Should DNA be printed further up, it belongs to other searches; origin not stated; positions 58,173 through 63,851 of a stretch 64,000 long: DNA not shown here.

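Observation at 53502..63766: Self-contained non-cellulosomal cohesin-dockerin system: one membrane-anchored cohesin plus three secreted cargo proteins that each carry cohesin AND dockerin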

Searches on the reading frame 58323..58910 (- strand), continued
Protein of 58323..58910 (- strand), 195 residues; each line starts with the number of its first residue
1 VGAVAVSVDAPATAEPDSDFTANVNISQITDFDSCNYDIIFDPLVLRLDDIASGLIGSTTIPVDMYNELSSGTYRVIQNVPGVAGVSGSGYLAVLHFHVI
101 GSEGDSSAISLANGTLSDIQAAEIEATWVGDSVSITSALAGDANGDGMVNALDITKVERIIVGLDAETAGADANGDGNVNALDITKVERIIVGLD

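Call 40: search_protein_families(library=pfam, proteins=[window:58323-58910:-, L014:10769-11443:+, L014:11517-12242:+, L014:4206-6893:+], max_evalue=1)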
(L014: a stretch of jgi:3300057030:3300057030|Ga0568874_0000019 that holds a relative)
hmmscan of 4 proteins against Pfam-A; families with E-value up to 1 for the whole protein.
window:58323-58910:- (195 aa): 5 families
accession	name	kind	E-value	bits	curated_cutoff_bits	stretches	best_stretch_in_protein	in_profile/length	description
PF00404.24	Dockerin_1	-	4.6e-11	43.2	22.9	1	140-190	1-55/57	Dockerin type I domain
PF00963.24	Cohesin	-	4.7e-10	40.2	24.1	1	4-126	1-130/139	Cohesin domain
PF13517.12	FG-GAP_3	-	0.019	16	26.9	1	107-148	20-56/61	FG-GAP-like repeat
PF13202.12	EF-hand_5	-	0.11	12.4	25.9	0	142-151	9-18/25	EF hand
PF20251.4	Big_14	-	0.12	12.7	27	1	58-80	72-94/104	Bacterial Ig-like domain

L014:10769-11443:+ (224 aa): 0 families

L014:11517-12242:+ (241 aa): 1 family
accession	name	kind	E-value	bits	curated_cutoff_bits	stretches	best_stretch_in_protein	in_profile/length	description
PF09360.15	zf-CDGSH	-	0.14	12.9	29.5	0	99-118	3-23/48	Iron-binding zinc finger CDGSH type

L014:4206-6893:+ (895 aa): 12 families
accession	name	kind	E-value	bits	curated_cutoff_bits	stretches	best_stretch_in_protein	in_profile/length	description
PF13205.12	Big_5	-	2.7e-50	169.9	23.6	2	166-265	2-105/105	Bacterial Ig-like domain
PF00963.24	Cohesin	-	2.3e-29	102.8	24.1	3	515-644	3-139/139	Cohesin domain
PF16656.11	Pur_ac_phosph_N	-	4.5e-08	34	30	1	677-755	8-93/93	Purple acid Phosphatase, N-terminal domain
PF07705.17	CARDB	-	3.2e-06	27.7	22.7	1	766-838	7-81/101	CARDB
PF19078.6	Big_12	-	4.1e-06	27.4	27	2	165-256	1-92/102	Bacterial Ig-like domain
PF00041.27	fn3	-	1.2e-05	25.9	25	1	674-753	5-83/84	Fibronectin type III domain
PF20251.4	Big_14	-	0.00018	21.8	27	0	327-348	73-94/104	Bacterial Ig-like domain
PF04234.18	CopC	-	0.0024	19.3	23.3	0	171-240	4-71/92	CopC domain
PF17503.7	DUF5435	-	0.011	15.8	27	0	543-576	114-147/205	Family of unknown function (DUF5435)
PF25059.1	FN3_DSCAM-DSCAML_C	-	0.14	13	39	1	715-757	41-81/89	DSCAM/DSCAML C-terminal Fn3-like domain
PF24558.1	DUF7604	-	0.18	12.6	25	1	209-258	42-93/147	Domain of unknown function (DUF7604)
PF23443.1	DUF7126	-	0.58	10.9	28.7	0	295-320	74-99/102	Family of unknown function (DUF7126)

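Call 41: fold_search(model_id=the predicted structure, library=pdb)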
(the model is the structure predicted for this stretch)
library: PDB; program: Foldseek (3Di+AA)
matches with E <= 10: 1974; with E <= 0.001: 79
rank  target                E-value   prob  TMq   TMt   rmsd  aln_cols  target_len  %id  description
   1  6kgf_C                5.6e-11  1.00  0.60  0.78   2.3       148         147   20  Crystal structure of CaDoc0917(R16D)-CaCohA2 complex at pH 8.2 (released 2020-07-08)
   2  6kgc_A                8.9e-11  1.00  0.60  0.80   2.9       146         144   19  Crystal structure of CaDoc0917(R49D)-CaCohA2 complex at pH 5.4 (released 2020-07-08)
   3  2xdh                  1.1e-10  1.00  0.58  0.80   3.2       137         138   20  Non-cellulosomal cohesin from the hyperthermophilic archaeon Archaeoglobus fulgidus (released 2010-05-26)
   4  6kgd_A                2.2e-10  1.00  0.60  0.79   2.8       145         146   19  Crystal structure of CaDoc0917(R49D)-CaCohA2 complex at pH 8.0 (released 2020-07-08)
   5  5nrm_A                2.3e-10  1.00  0.59  0.80   2.3       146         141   18  Crystal structure of the sixth cohesin from Acetivibrio cellulolyticus' scaffoldin B in complex with Cel5 dockerin S51 (released 2018-01-31)
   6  6kge_A                2.6e-10  1.00  0.59  0.80   2.3       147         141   20  Crystal structure of CaDoc0917(R16D)-CaCohA2 complex at pH 5.5 (released 2020-07-08)
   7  6kgf_A                4.6e-10  1.00  0.59  0.79   2.4       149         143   19  Crystal structure of CaDoc0917(R16D)-CaCohA2 complex at pH 8.2 (released 2020-07-08)
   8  5lxv_A                3.2e-09  1.00  0.59  0.66   3.0       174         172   18  Crystal structure of Ruminococcus flavefaciens scaffoldin C cohesin in complex with a dockerin from an uncharacterized (released 2016-10-19)
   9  5lxv_C                3.2e-09  1.00  0.59  0.66   2.9       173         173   18  Crystal structure of Ruminococcus flavefaciens scaffoldin C cohesin in complex with a dockerin from an uncharacterized (released 2016-10-19)
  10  1qzn                  5.4e-09  1.00  0.54  0.61   3.8       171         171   20  Crystal Structure Analysis of a type II cohesin domain from the cellulosome of Acetivibrio cellulolyticus (released 2004-09-21)
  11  2vn5_C                7.2e-09  1.00  0.54  0.69   3.3       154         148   18  The Clostridium cellulolyticum dockerin displays a dual binding mode for its cohesin partner (released 2008-05-20)
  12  4dh2_A                8.5e-09  1.00  0.54  0.66   3.6       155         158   14  Crystal structure of Coh-OlpC(Cthe_0452)-Doc435(Cthe_0435) complex: A novel type I Cohesin-Dockerin complex from Clost (released 2012-11-28)
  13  5nrk_A                9.0e-09  1.00  0.56  0.74   2.9       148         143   17  Crystal structure of the sixth cohesin from Acetivibrio cellulolyticus' scaffoldin B in complex with Cel5 dockerin S15 (released 2018-01-31)
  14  1g1k_A                1.1e-08  1.00  0.58  0.77   2.9       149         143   18  COHESIN MODULE FROM THE CELLULOSOME OF CLOSTRIDIUM CELLULOLYTICUM (released 2000-11-22)
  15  4ums                  1.4e-08  1.00  0.59  0.73   2.6       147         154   15  The crystal structure of the seventh ScaB type I cohesin from Pseudobacteroides cellulosolvens (released 2015-05-06)
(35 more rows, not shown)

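Call 68: search_protein_representatives(protein=window:58323-58910:-)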
Query: 195 residues. Proteins with E-value up to 0.001 (for the whole library): 3869; up to 1e-10: 1109; up to 1e-30: 286. The best 150 are listed.
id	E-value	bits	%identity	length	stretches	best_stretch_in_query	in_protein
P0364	4.4e-225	756.9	63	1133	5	2-144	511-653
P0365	8.4e-128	439.9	64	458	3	3-135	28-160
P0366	1.6e-125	432.5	66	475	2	3-195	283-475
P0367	8.0e-122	420.4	36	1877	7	7-137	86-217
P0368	1.8e-118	409.5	38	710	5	1-135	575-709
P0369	1.6e-105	367.3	51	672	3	4-138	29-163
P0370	1.1e-101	354.8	34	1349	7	6-135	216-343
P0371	4.7e-100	349.5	36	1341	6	4-135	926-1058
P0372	8.2e-100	348.7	66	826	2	4-139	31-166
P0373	3.6e-99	346.6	65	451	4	3-137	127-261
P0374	4.4e-98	343.1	46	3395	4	6-137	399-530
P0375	8.1e-98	342.2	65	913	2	5-140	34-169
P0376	4.5e-97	339.8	40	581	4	1-151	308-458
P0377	2.0e-96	337.7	45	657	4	3-136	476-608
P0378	3.1e-96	337.1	50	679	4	6-137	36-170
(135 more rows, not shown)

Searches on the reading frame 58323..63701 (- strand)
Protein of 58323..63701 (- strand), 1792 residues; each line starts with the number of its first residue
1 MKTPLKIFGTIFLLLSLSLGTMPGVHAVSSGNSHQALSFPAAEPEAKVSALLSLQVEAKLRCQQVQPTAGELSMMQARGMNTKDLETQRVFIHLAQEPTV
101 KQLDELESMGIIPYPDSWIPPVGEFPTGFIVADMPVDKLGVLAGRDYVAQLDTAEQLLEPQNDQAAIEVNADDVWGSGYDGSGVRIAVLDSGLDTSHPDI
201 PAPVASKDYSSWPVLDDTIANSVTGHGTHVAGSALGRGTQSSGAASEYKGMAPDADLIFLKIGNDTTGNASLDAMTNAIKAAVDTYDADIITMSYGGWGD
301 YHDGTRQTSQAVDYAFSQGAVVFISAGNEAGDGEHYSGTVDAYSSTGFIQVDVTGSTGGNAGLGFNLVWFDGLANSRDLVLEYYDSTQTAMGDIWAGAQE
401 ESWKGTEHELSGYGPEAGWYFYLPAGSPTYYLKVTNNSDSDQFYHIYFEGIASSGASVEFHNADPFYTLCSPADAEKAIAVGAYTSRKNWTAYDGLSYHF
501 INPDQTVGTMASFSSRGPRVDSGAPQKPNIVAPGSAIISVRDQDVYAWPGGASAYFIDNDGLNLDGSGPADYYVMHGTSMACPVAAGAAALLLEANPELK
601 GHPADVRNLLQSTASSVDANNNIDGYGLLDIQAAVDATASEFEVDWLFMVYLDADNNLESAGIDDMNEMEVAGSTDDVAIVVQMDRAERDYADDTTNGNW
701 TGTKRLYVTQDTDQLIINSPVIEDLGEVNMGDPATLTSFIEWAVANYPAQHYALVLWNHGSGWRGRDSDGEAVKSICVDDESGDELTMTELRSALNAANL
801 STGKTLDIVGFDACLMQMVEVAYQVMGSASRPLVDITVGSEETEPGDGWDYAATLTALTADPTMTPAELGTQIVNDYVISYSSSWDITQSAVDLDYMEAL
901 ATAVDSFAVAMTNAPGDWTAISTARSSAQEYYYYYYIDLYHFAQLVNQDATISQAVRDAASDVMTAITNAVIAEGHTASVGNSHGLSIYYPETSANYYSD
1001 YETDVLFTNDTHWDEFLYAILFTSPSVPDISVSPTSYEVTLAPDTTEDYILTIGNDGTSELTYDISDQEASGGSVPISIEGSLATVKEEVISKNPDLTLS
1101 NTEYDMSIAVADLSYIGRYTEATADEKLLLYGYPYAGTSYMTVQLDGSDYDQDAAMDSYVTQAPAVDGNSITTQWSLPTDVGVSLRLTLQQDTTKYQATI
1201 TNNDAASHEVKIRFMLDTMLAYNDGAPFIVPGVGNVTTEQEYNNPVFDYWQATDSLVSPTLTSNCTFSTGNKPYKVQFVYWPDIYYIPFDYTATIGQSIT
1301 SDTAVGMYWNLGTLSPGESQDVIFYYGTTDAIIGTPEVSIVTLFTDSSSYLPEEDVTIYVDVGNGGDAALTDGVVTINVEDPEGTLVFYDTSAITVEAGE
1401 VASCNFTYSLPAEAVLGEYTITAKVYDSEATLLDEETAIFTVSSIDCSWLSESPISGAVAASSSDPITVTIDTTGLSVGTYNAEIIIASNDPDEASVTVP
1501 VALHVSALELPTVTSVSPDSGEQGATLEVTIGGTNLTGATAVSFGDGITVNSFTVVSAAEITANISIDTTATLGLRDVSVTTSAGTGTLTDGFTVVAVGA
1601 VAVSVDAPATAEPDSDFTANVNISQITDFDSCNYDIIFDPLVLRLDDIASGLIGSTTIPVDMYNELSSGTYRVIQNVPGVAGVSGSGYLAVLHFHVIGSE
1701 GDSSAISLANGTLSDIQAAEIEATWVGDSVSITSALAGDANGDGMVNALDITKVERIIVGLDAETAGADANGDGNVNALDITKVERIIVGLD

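Call 3: search_protein_families(library=pfam, proteins=[window:58323-63701:-], max_evalue=0.1)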
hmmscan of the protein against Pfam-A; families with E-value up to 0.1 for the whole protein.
window:58323-63701:- (1792 aa): 8 families
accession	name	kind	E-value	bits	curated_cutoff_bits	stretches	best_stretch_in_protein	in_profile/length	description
PF03415.19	Peptidase_C11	-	1.6e-59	202.7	25.8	1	650-1017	1-356/359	Clostripain family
PF00082.27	Peptidase_S8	-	2.8e-47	161.9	21.8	2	181-333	1-157/288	Subtilase family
PF00404.24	Dockerin_1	-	4.9e-10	39.9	22.9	1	1737-1787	1-55/57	Dockerin type I domain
PF09099.16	Qn_am_d_aIII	-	6.7e-06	26.8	22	1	1511-1583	2-72/82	Quinohemoprotein amine dehydrogenase, alpha subunit domain III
PF01835.25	MG2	-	8.2e-06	26.5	32.8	1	1343-1428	4-85/96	MG2 domain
PF10633.15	NPCBM_assoc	-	0.00012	22.6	24.4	1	1353-1425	4-75/78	NPCBM-associated, NEW3 domain of alpha-galactosidase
PF11614.14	FixG_C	-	0.00099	19.7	25.6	0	1375-1441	49-117/119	IG-like fold at C-terminal of FixG, putative oxidoreductase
PF01833.30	TIG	-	0.0012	19.2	20.9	1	1511-1586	1-75/84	IPT/TIG domain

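Call 4: search_protein_families(library=ncbifam, proteins=[window:58323-63701:-], max_evalue=0.1)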
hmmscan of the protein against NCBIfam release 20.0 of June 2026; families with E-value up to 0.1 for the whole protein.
window:58323-63701:- (1792 aa): 6 families
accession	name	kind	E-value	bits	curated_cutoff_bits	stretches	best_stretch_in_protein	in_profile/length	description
TIGR03921.1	T7SS_mycosin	equivalog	1.1e-34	120.1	278.75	2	170-337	2-166/353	type VII secretion-associated serine protease mycosin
TIGR02806.2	clostrip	equivalog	4.8e-30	104.8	550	2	648-856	4-219/472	clostripain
NF040553.1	SGO_0316_fam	subfamily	3e-20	71.6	1400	2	217-335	350-470/1486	SGO_0316/SGO_0317 family LPXTG-anchored serine peptidase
TIGR03895.1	protease_PatA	subfamily_domain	7.9e-09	34.8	421.05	2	226-347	1-117/606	PatA/PatG family cyanobactin maturation protease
NF058597.1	CoaZ_rpt_PGGG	domain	2.2e-06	27.7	30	1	1510-1589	2-80/88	choice-of-anchor Z repeating domain-containing protein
TIGR03908.1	QH_alpha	equivalog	4.2e-06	25.6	274.35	1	1507-1588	291-368/510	quinohemoprotein amine dehydrogenase subunit alpha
